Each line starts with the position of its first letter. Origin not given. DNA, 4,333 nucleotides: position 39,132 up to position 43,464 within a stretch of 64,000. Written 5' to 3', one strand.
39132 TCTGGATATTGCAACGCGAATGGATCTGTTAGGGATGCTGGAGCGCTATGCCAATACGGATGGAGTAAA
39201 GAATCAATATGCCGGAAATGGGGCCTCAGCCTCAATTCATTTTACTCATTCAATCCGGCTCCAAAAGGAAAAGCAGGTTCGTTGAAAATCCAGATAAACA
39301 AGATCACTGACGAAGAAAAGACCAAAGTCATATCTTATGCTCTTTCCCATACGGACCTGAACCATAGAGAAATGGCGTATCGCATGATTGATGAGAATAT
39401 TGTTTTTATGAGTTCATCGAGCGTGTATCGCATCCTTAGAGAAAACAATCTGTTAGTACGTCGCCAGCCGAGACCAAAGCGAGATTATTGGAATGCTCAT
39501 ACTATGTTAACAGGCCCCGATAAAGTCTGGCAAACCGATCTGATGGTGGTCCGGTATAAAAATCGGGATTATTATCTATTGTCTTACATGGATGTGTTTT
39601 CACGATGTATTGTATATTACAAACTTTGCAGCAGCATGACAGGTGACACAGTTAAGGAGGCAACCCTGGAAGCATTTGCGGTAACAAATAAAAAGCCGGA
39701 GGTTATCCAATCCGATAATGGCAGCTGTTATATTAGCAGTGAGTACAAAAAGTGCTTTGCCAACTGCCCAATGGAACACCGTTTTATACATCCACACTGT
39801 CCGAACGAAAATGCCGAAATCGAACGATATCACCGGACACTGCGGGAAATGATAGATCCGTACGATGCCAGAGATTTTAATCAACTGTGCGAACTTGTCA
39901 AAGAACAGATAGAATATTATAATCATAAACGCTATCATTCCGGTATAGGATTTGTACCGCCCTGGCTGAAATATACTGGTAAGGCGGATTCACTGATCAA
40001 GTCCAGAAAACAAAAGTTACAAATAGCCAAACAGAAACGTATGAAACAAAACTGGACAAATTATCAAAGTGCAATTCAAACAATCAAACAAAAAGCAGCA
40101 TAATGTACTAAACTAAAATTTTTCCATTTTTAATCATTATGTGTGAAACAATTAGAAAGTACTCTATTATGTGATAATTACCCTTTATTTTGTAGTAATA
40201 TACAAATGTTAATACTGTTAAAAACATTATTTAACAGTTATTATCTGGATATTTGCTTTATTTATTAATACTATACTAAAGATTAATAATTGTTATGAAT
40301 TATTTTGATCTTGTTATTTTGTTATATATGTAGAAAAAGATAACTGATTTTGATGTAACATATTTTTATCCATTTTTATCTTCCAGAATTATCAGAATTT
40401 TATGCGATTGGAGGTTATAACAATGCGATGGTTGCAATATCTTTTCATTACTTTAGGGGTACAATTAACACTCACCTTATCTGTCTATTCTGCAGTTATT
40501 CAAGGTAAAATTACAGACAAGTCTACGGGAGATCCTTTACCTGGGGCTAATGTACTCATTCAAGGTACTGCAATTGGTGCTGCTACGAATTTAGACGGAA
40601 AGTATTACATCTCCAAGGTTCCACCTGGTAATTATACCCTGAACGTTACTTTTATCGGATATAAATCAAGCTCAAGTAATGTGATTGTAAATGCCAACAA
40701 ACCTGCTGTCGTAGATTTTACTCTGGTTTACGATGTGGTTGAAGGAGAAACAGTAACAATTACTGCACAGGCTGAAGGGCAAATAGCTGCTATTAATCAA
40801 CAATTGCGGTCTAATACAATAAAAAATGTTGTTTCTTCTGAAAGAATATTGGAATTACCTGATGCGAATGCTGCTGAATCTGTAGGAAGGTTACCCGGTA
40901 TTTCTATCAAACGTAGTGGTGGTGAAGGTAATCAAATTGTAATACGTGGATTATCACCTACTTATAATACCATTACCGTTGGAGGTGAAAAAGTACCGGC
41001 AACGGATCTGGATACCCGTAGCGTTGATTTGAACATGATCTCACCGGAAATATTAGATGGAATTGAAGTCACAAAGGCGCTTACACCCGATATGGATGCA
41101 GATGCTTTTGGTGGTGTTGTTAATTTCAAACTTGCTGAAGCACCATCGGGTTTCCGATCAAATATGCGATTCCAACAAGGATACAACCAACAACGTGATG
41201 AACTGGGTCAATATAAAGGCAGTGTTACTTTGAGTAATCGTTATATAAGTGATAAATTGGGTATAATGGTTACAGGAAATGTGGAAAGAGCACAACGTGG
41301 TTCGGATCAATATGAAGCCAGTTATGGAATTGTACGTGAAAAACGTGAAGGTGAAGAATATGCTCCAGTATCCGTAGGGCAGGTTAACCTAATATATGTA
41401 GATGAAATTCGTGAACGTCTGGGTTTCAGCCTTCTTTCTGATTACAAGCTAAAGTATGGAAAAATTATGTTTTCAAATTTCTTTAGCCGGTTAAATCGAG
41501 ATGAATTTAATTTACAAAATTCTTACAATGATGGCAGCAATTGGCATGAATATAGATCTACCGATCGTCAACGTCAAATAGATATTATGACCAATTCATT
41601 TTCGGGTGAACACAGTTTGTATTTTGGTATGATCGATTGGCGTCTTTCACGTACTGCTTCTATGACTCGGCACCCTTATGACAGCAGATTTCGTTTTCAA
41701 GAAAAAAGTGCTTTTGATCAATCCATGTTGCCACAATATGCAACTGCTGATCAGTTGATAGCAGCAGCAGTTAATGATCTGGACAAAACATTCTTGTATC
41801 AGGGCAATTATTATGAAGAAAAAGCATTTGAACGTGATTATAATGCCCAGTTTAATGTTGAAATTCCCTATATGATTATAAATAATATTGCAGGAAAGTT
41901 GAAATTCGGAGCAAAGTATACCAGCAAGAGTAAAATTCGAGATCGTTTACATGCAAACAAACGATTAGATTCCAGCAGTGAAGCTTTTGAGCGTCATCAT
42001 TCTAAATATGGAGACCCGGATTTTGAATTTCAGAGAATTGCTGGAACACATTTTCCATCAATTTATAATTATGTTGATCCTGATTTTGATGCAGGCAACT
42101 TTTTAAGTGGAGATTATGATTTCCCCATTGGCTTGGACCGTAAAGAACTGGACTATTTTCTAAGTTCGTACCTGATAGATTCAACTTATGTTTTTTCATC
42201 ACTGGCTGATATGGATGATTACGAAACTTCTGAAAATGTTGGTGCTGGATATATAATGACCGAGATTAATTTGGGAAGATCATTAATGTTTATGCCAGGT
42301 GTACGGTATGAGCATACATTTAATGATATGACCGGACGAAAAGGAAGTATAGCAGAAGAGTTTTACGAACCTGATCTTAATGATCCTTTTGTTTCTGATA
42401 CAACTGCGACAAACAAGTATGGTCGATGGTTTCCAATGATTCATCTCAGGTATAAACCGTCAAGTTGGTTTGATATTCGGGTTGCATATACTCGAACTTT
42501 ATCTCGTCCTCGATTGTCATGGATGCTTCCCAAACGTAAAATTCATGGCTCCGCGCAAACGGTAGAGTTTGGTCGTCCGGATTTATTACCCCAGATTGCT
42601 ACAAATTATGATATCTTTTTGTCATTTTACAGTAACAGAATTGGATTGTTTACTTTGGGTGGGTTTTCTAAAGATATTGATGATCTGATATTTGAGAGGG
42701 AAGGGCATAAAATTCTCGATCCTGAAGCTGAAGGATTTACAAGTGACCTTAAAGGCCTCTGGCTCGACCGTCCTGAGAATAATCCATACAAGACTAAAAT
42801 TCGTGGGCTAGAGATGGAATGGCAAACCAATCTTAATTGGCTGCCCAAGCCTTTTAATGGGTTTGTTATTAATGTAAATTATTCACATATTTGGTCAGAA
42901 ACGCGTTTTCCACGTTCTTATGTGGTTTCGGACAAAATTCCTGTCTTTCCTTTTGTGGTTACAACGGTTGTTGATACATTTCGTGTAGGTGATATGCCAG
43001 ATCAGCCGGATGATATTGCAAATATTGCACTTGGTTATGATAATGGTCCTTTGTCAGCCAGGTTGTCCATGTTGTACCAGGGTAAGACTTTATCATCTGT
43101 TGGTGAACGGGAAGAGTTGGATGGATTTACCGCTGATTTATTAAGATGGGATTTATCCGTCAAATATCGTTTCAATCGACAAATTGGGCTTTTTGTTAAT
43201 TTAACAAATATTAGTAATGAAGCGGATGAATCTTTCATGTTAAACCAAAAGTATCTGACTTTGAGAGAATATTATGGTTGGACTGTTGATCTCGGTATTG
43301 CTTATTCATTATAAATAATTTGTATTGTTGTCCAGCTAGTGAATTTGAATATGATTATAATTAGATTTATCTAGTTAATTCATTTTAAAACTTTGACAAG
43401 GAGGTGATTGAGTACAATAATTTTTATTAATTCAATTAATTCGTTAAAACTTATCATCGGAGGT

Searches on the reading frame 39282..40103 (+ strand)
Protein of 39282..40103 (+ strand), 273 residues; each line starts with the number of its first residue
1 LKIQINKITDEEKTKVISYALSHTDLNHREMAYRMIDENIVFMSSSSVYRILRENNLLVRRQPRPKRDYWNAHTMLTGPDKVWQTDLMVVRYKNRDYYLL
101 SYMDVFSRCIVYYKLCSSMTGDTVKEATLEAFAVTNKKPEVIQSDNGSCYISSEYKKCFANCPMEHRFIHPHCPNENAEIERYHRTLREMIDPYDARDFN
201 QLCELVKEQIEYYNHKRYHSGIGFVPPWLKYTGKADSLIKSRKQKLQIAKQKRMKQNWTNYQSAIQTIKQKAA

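Call 65: search_protein_families(library=pfam, max_evalue=0.00001, proteins=[window:39282-40103:+])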
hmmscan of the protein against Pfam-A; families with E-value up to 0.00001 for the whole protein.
window:39282-40103:+ (273 aa): 2 families
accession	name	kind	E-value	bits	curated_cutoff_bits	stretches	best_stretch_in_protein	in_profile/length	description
PF00665.32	rve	-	3.7e-20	72.5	32.6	1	78-172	3-100/102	Integrase core domain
PF13683.12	rve_3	-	2.1e-11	43.8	26.5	1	164-227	3-67/67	Integrase core domain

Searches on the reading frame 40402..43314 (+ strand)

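Call 65: search_protein_families(library=pfam, max_evalue=0.00001, proteins=[window:40402-43314:+])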
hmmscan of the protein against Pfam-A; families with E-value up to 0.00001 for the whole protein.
window:40402-43314:+ (970 aa): 4 families
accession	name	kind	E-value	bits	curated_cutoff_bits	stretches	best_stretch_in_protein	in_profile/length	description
PF00593.30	TonB_dep_Rec_b-barrel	-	1.6e-33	117.7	27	1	465-937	50-436/436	TonB dependent receptor-like, beta-barrel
PF13715.12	CarbopepD_reg_2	-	4.3e-22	78.4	32.2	1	33-119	1-87/88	CarboxypepD_reg-like domain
PF13620.12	CarboxypepD_reg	-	2.1e-19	70.1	32.3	1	33-108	2-81/82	Carboxypeptidase regulatory-like domain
PF07715.20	Plug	-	3.1e-14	53.8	23.9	1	140-239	8-107/107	TonB-dependent Receptor Plug Domain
